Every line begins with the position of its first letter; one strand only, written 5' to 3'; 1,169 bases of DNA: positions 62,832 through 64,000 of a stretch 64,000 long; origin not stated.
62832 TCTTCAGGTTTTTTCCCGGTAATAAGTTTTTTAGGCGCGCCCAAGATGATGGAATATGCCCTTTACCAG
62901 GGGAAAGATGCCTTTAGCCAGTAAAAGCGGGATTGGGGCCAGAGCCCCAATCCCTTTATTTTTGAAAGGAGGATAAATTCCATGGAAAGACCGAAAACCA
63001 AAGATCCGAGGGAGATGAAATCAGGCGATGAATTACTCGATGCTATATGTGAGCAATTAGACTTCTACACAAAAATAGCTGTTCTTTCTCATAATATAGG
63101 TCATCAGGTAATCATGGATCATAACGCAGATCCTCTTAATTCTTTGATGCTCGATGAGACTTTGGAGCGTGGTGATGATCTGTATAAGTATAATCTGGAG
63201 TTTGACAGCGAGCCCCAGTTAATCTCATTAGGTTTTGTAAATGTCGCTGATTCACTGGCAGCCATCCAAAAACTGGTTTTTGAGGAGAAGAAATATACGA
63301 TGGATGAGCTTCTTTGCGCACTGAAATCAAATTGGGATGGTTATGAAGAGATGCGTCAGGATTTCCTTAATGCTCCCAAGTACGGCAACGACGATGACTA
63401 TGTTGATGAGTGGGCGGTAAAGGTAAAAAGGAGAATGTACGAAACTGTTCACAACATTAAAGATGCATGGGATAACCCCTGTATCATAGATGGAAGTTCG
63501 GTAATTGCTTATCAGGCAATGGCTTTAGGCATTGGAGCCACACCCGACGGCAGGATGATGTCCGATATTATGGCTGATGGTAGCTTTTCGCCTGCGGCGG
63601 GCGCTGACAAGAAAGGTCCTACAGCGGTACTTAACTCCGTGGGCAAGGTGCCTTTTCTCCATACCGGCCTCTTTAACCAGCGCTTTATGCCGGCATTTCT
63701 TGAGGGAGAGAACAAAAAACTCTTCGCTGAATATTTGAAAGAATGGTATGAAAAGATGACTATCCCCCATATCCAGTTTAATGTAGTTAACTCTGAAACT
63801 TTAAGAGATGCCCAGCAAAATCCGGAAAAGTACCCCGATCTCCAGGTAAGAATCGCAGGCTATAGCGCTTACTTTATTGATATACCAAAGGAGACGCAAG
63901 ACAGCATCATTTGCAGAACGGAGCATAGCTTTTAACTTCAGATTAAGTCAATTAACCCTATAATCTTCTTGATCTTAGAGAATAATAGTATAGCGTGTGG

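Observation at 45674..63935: Two paralogous glycyl radical enzymes embedded in a long CoA-ester operon: candidate undescribed anaerobic activation pathway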

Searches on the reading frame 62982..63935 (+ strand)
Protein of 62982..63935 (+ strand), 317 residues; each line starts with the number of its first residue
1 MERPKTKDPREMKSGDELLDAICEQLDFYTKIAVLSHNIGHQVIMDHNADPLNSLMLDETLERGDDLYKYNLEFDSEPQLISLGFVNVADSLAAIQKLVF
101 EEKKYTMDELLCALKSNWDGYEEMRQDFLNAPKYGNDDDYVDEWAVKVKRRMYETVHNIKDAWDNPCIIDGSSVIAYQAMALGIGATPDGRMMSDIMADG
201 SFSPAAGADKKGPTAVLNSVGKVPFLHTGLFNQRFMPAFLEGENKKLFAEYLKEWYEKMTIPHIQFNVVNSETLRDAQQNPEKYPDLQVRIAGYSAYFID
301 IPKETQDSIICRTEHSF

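Call 4: search_protein_families(library=pfam, proteins=[window:62982-63935:+])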
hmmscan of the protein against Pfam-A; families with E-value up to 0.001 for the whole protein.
window:62982-63935:+ (317 aa): 2 families
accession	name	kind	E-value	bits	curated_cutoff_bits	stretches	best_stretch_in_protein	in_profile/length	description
PF02901.20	PFL-like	-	7.1e-44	150.9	24.3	1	4-162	471-628/647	Pyruvate formate lyase-like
PF01228.26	Gly_radical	-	9e-26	90.9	22.2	1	202-299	5-106/106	Glycine radical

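Call 9: search_protein_families(library=ncbifam, proteins=[window:62982-63935:+], max_evalue=0.00001)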
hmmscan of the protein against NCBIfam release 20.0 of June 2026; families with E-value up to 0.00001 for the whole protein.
window:62982-63935:+ (317 aa): 12 families
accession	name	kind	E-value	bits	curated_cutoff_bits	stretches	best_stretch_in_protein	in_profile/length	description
TIGR01774.1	PFL2-3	subfamily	3.9e-73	247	678.2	1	12-316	476-785/786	formate C-acetyltransferase/glycerol dehydratase family glycyl radical enzyme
NF048011.1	SfplDhtHpsGDes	equivalog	1.3e-66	225.5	1000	1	5-316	504-820/821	(2S)-3-sulfopropanediol dehydratase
NF043068.1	glycl_HYPD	equivalog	3e-64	217.4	1100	1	5-317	471-784/784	trans-4-hydroxy-L-proline dehydratase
NF007437.0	PRK09983.1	equivalog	4e-62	210.4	1109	1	16-316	459-764/765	formate C-acetyltransferase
TIGR04394.1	choline_CutC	equivalog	3.9e-61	207.6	1050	1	7-313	477-784/789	choline trimethylamine-lyase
NF033718.1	indole_decarb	equivalog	1.7e-54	185.3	1100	2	121-315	670-866/868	indoleacetate decarboxylase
NF033715.1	glycyl_HPDL_Lrg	equivalog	1.7e-51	175.1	1150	2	121-315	703-899/901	4-hydroxyphenylacetate decarboxylase large subunit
NF048009.1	SfplDhtHpfGKleb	equivalog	3.4e-51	174.3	1000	1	4-317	504-824/824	(2S)-3-sulfopropanediol dehydratase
TIGR01255.1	pyr_form_ly_1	equivalog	8.9e-23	80.6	994.2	1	84-315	513-741/744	formate C-acetyltransferase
NF038360.1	rad_fix_GrcA3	exception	2.3e-16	59.6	158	1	260-316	20-76/78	autonomous glycyl radical cofactor GrcA3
NF008341.1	PRK11127.1-1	equivalog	1.2e-14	54.1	145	1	261-316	23-78/80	autonomous glycyl radical cofactor GrcA2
TIGR04365.1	spare_glycyl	equivalog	9.7e-11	42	170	1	263-313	71-121/126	autonomous glycyl radical cofactor GrcA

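Call 12: find_encoding_contigs(protein=window:62982-63935:+, flank=10000, max_places=6)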
Protein window:62982-63935:+ (317 aa): no gene with exactly this product is on record in the collection.

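Call 20: find_homologous_proteins(query=window:62982-63935:+, max_evalue=1e-30)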
Query window:62982-63935:+ (317 aa): 2147 proteins with E <= 1e-30 among 3405 candidates; the best 120 are listed.
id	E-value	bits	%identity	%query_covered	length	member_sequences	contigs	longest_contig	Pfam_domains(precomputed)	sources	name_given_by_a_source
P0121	4.1e-208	708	97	100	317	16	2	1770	PF02901.21,PF01228.27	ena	-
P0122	1.8e-184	630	86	100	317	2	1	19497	PF02901.21,PF01228.27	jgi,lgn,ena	-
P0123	3.2e-179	613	83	100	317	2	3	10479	PF02901.21,PF01228.27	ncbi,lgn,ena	-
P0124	3.4e-178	610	84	100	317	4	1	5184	PF02901.21,PF01228.27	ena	-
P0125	3.7e-175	600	82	100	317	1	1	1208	PF02901.21,PF01228.27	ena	-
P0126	4.5e-155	534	85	86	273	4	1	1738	PF02901.21,PF01228.27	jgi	jgi:pyruvate-formate lyase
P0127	8.0e-141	487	68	100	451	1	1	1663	PF02901.21,PF01228.27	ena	-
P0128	1.6e-140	486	66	99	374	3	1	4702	PF02901.21,PF01228.27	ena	-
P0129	2.8e-134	466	64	99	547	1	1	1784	PF02901.21,PF01228.27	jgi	-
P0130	8.4e-133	461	65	99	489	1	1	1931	PF02901.21,PF01228.27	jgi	jgi:pyruvate-formate lyase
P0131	1.1e-132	460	64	99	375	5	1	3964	PF02901.21,PF01228.27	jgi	jgi:pyruvate-formate lyase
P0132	4.9e-132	458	63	99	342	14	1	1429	PF02901.21,PF01228.27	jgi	jgi:pyruvate-formate lyase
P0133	1.8e-131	456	65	97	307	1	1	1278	PF02901.21,PF01228.27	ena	-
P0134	3.6e-131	455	64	99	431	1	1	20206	PF02901.21,PF01228.27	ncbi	ncbi:MAG: pyruvate formate lyase family protein, partial [Pseudomonadota bacterium]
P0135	1.0e-130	454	62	99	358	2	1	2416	PF02901.21,PF01228.27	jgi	jgi:pyruvate-formate lyase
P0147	2.1e-119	417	60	99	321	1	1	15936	PF02901.21,PF01228.27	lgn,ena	-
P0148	6.0e-119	415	59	100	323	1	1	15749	PF02901.21,PF01228.27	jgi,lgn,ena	-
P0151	1.8e-117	410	58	100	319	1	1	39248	PF02901.21,PF01228.27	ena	-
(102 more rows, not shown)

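Call 22: find_encoding_contigs(protein=P0122, flank=10000, max_places=2)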
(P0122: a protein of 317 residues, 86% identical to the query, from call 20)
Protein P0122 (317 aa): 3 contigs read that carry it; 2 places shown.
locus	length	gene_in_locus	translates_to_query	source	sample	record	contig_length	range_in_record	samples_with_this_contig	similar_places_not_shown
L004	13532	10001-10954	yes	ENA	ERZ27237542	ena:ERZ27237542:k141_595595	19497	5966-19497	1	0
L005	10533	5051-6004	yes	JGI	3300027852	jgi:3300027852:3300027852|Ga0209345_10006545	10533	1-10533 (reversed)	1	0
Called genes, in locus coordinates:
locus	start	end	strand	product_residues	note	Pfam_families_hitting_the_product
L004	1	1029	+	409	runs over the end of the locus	PF02515:CoA_transf_3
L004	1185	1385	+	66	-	PF00313:CSD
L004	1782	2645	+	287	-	PF00378:ECH_1, PF16113:ECH_2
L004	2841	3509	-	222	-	PF00730:HhH-GPD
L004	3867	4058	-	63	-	PF10133:CooT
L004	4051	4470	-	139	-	PF12953:DUF3842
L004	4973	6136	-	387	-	PF27098:Rv0959_3rd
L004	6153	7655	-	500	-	PF01078:Mg_chelatase (faint), PF07728:AAA_5 (weak)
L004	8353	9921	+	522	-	PF02901:PFL-like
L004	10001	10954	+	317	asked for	PF02901:PFL-like, PF01228:Gly_radical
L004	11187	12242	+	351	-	PF13353:Fer4_12 (weak), PF04055:Radical_SAM, PF13237:Fer4_10 (faint), PF14697:Fer4_21 (weak), PF00037:Fer4 (weak), PF12838:Fer4_7, PF13187:Fer4_9 (weak), PF13353:Fer4_12 (weak), +4 more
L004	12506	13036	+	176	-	-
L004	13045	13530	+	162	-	?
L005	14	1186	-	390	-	PF27098:Rv0959_3rd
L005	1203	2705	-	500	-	PF01078:Mg_chelatase (faint), PF07728:AAA_5 (weak)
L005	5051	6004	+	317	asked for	PF02901:PFL-like, PF01228:Gly_radical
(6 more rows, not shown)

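Call 23: find_encoding_contigs(protein=P0123, flank=10000, max_places=3)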
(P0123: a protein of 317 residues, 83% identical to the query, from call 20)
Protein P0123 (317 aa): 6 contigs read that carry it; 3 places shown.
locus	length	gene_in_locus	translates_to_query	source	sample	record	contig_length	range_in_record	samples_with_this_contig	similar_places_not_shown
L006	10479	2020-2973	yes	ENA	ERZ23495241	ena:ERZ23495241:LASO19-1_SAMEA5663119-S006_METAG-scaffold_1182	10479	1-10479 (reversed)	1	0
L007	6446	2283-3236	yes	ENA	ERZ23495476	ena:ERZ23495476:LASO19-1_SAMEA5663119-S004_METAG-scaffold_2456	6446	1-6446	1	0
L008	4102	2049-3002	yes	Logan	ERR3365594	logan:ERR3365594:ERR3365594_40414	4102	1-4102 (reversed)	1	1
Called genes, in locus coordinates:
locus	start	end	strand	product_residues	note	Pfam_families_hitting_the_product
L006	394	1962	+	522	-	PF02901:PFL-like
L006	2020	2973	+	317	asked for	PF02901:PFL-like, PF01228:Gly_radical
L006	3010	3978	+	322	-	PF13237:Fer4_10 (weak), PF12838:Fer4_7 (weak), PF00037:Fer4 (weak), PF04055:Radical_SAM, PF13353:Fer4_12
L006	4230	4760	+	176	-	-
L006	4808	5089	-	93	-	PF01228:Gly_radical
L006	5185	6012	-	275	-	-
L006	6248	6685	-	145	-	PF00254:FKBP_C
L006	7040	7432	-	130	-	-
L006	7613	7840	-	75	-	-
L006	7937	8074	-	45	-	-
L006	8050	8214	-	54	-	PF08201:BssC_TutF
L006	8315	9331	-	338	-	PF13191:AAA_16 (weak), PF00004:AAA (weak), PF07728:AAA_5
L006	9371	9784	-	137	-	PF01243:PNPOx_N (weak)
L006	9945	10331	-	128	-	-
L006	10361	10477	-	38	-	?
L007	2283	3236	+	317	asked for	PF02901:PFL-like, PF01228:Gly_radical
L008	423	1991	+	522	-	PF02901:PFL-like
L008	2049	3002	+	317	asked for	PF02901:PFL-like, PF01228:Gly_radical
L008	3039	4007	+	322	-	PF13237:Fer4_10 (weak), PF12838:Fer4_7 (weak), PF00037:Fer4 (weak), PF04055:Radical_SAM, PF13353:Fer4_12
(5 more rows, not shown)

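Call 24: find_encoding_contigs(protein=P0151, flank=10000, max_places=2)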
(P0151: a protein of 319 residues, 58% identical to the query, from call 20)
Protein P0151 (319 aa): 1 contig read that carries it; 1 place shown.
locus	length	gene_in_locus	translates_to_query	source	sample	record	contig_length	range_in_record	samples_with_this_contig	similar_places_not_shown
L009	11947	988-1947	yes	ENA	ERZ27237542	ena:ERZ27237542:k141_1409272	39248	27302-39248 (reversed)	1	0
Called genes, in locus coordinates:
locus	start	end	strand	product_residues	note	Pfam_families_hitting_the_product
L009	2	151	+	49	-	?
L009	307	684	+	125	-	PF02901:PFL-like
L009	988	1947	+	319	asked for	PF02901:PFL-like, PF01228:Gly_radical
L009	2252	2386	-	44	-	-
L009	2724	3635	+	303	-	PF04909:Amidohydro_2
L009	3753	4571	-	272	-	PF00702:Hydrolase (faint), PF05116:S6PP (faint), PF08282:Hydrolase_3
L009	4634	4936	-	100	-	PF02575:YbaB_DNA_bd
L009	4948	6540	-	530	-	PF13177:DNA_pol3_delta2, PF00004:AAA, PF22608:DNAX_ATPase_lid, PF12169:DNA_pol3_gamma3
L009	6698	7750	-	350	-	PF04055:Radical_SAM, PF13186:SPASM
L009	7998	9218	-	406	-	PF00438:S-AdoMet_synt_N, PF02772:S-AdoMet_synt_M, PF02773:S-AdoMet_synt_C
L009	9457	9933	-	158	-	-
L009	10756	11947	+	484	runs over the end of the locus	PF02629:CoA_binding (weak), PF13380:CoA_binding_2, PF13607:Succ_CoA_lig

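Call 29: find_related_loci(query=window:62982-63935:+, collection=metagenome_contigs, flank=10000)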
Query window:62982-63935:+ (317 aa) in metagenome_contigs; peptide patterns used: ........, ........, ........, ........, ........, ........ (x = any residue, [..] = any of these).
147 stretches matched a pattern; 70 encode a relative of the query (tblastn E <= 1e-3); 70 distinct loci.
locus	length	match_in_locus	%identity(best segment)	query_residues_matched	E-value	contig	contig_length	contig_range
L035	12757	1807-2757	96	1-317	0e+0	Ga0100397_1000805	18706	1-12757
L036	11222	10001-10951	96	1-317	0e+0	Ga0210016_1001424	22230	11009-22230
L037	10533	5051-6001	86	1-317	0e+0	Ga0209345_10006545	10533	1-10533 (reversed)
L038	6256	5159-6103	65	3-317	1e-141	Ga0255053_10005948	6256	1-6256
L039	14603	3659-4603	65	3-317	2e-141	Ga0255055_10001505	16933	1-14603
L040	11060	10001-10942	46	5-317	1e-84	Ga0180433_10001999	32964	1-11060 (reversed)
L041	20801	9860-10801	45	5-317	4e-84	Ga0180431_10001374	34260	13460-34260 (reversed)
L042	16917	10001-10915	48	14-317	5e-83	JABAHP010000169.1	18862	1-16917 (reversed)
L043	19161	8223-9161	46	5-317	2e-82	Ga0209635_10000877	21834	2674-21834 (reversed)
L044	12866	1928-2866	46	5-317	2e-82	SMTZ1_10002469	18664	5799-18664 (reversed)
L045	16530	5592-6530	44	5-317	1e-78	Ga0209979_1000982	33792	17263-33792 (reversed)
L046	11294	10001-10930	42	6-316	3e-74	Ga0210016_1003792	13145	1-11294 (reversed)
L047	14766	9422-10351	42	6-316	3e-74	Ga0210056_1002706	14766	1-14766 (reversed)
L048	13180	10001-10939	44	4-312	4e-74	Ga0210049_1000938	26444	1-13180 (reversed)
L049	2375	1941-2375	79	1-145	2e-75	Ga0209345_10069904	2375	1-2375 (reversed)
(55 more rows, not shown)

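Call 63: search_protein_families(library=pfam, proteins=[L035:3037-4023:+, L035:4024-4968:+, L035:4973-5503:+, L035:5644-6390:-, L035:6414-7805:-, L035:7766-8548:-, L035:8557-9774:-, L035:9913-11247:+, L035:11258-12508:+, L047:3327-4109:-], max_evalue=0.0001)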
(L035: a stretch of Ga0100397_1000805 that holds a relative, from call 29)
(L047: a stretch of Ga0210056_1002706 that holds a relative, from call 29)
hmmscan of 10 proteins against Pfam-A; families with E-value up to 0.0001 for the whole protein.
L035:3037-4023:+ (328 aa): 5 families
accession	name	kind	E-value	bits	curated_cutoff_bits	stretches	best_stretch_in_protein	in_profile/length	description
PF04055.27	Radical_SAM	-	5.5e-16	59.6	29.5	1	50-266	3-165/166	Radical SAM superfamily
PF13353.11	Fer4_12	-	4e-14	53.5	22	2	108-209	18-115/137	4Fe-4S single cluster domain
PF00037.32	Fer4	-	2.2e-07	30.8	21.1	0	103-124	2-23/24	4Fe-4S binding domain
PF12838.12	Fer4_7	-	4.8e-06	27.4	27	1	79-122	1-51/52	4Fe-4S dicluster domain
PF13237.11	Fer4_10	-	7.1e-06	26.3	25.5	1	76-120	5-53/53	4Fe-4S dicluster domain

L035:4024-4968:+ (314 aa): 4 families
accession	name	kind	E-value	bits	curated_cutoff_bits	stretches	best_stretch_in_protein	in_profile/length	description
PF04055.27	Radical_SAM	-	1.1e-21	78.1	29.5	1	94-249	9-165/166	Radical SAM superfamily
PF13353.11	Fer4_12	-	3.5e-14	53.7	22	2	96-192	19-112/137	4Fe-4S single cluster domain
PF00037.32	Fer4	-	3.1e-07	30.4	21.1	1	64-83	5-24/24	4Fe-4S binding domain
PF13237.11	Fer4_10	-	1.3e-05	25.5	25.5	1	61-106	3-52/53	4Fe-4S dicluster domain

L035:4973-5503:+ (176 aa): 0 families

L035:5644-6390:- (248 aa): 1 family
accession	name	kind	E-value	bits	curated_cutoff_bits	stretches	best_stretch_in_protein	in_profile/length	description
PF01145.31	Band_7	-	2.2e-37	129.2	23.6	1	21-190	2-175/176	SPFH domain / Band 7 family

L035:6414-7805:- (463 aa): 4 families
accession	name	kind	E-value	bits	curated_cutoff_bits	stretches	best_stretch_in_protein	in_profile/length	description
PF24961.1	NfeD_membrane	-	6.3e-28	97.6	26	1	275-392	1-117/119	NfeD integral membrane domain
PF01957.25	NfeD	-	2.4e-14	53.7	29.1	1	408-461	2-56/57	NfeD-like C-terminal, partner-binding domain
PF25145.1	NfeD1b_N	-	1.7e-12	47.8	40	1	66-207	4-138/189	NfeD1b, N-terminal domain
PF00574.28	CLP_protease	-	2.8e-05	24.5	20.2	1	67-226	19-180/182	Clp protease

L035:7766-8548:- (260 aa): 1 family
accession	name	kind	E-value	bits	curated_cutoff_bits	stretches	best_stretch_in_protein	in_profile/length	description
PF03167.25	UDG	-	5.5e-43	146.9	24.3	1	107-253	1-141/141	Uracil DNA glycosylase superfamily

L035:8557-9774:- (405 aa): 2 families
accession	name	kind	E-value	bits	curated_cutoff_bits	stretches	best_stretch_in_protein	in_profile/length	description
PF04127.22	DFP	-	4.3e-72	242.3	22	1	184-365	1-185/186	DNA/pantothenate metabolism flavoprotein C-terminal domain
PF02441.25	Flavoprotein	-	2e-37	128.7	22.7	1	5-177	1-160/162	Flavoprotein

L035:9913-11247:+ (444 aa): 1 family
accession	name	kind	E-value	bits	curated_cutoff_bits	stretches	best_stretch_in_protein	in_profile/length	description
PF01551.29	Peptidase_M23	-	3.2e-28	98.2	28.7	1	330-424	2-96/96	Peptidase family M23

L035:11258-12508:+ (416 aa): 1 family
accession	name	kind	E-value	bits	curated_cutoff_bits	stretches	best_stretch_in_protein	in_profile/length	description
PF00535.33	Glycos_transf_2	-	2e-12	47.8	23.3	1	25-159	2-126/168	Glycosyl transferase family 2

L047:3327-4109:- (260 aa): 3 families
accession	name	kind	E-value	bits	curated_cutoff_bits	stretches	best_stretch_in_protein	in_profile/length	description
PF00106.31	adh_short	-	3e-61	206.8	26.6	1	7-198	1-191/195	short chain dehydrogenase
PF13561.12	adh_short_C2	-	8.7e-56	189.6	27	1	16-258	6-235/236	Enoyl-(Acyl carrier protein) reductase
PF08659.16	KR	-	6.1e-19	69.1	22.6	1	10-187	4-176/180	KR domain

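Call 67: list_cluster_members(proteins=[P0123, P0122, P0121, P0001, P0002, P0071])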
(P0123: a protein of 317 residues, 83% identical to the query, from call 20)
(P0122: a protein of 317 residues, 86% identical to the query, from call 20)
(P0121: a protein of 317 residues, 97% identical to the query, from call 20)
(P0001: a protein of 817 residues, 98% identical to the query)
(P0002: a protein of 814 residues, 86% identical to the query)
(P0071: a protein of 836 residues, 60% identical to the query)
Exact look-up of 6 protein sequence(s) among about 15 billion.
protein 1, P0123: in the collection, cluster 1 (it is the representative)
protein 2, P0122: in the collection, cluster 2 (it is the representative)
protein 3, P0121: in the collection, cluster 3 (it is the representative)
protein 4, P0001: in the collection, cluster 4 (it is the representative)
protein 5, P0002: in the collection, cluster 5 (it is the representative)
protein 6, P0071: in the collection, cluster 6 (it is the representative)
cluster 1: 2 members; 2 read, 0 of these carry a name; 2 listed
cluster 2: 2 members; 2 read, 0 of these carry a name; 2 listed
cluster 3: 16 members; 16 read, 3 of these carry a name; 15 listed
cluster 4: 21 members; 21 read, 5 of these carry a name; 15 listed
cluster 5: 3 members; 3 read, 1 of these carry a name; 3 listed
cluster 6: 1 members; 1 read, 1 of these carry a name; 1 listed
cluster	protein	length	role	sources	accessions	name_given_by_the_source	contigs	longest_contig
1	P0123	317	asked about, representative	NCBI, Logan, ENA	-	-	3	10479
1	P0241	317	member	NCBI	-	-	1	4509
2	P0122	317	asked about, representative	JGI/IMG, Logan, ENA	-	-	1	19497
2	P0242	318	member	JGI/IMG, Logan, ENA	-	-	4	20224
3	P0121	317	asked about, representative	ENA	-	-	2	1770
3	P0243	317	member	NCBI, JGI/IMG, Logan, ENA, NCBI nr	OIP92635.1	MAG: hypothetical protein AUK24_01240 [Syntrophaceae bacterium CG2_30_49_12]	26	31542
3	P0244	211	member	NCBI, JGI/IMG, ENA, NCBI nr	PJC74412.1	MAG: hypothetical protein CO012_06290 [Syntrophobacterales bacterium ...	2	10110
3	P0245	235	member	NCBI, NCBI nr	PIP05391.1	MAG: hypothetical protein COX52_12230 [Syntrophobacterales bacterium ...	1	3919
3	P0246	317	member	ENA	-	-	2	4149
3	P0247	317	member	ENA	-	-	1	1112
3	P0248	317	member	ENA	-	-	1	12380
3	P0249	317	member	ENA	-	-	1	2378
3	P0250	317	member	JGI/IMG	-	-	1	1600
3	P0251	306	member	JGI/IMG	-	-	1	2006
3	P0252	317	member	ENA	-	-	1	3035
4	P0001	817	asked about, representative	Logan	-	-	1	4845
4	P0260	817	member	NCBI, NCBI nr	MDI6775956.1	MAG: pyruvate formate lyase family protein [Syntrophales bacterium] | pyruvate formate lyase family protein [Syntrophales bacterium]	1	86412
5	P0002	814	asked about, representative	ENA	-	-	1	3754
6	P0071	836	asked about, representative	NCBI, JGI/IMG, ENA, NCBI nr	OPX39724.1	MAG: hypothetical protein B1H11_02305 [Desulfobacteraceae bacterium 4484_190.1]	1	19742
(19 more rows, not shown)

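Call 68: search_protein_families(library=pfam, proteins=[L036:5269-6438:-, L036:2821-4080:-, L036:2309-2800:-, L036:1197-2294:-, L047:4348-5301:+, L047:5243-6760:+], max_evalue=0.0001)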
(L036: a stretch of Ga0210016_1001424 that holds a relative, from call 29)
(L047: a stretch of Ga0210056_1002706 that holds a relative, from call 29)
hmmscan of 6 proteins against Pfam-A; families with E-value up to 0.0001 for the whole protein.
L036:5269-6438:- (389 aa): 3 families
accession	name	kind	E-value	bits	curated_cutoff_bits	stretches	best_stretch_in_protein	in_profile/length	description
PF13635.12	DUF4143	-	6.5e-43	146.7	28.1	1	174-327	1-158/160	Domain of unknown function (DUF4143)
PF13173.12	AAA_14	-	8.7e-24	84.4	27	1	18-135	2-128/129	AAA domain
PF20720.3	nSTAND3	-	7.9e-05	22.8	27.2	0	5-40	4-39/155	Novel STAND NTPase 3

L036:2821-4080:- (419 aa): 1 family
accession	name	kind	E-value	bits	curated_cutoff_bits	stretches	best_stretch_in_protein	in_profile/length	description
PF00330.25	Aconitase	-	1.8e-101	340.8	28.7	2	7-286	1-305/463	Aconitase family (aconitate hydratase)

L036:2309-2800:- (163 aa): 1 family
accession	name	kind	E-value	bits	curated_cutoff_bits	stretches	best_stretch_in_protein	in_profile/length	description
PF00694.25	Aconitase_C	-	4e-21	76.1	22.8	1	49-100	71-123/131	Aconitase C-terminal domain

L036:1197-2294:- (365 aa): 1 family
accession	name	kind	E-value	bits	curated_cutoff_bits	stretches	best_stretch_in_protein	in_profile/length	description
PF00180.25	Iso_dh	-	5.1e-140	467.1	27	1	7-354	1-348/348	Isocitrate/isopropylmalate dehydrogenase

L047:4348-5301:+ (317 aa): 1 family
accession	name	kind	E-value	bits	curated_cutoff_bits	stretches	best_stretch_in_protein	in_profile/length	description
PF14236.12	DruA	-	4.7e-31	108.5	27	1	123-275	50-221/297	Druantia protein DruA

L047:5243-6760:+ (505 aa): 1 family
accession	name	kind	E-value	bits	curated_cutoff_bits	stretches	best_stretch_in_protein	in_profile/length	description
PF03050.20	DDE_Tnp_IS66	-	6e-37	128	23.1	1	210-461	20-282/284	Transposase IS66 family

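Call 69: find_encoding_contigs(protein=P0260, flank=10000, max_places=2)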
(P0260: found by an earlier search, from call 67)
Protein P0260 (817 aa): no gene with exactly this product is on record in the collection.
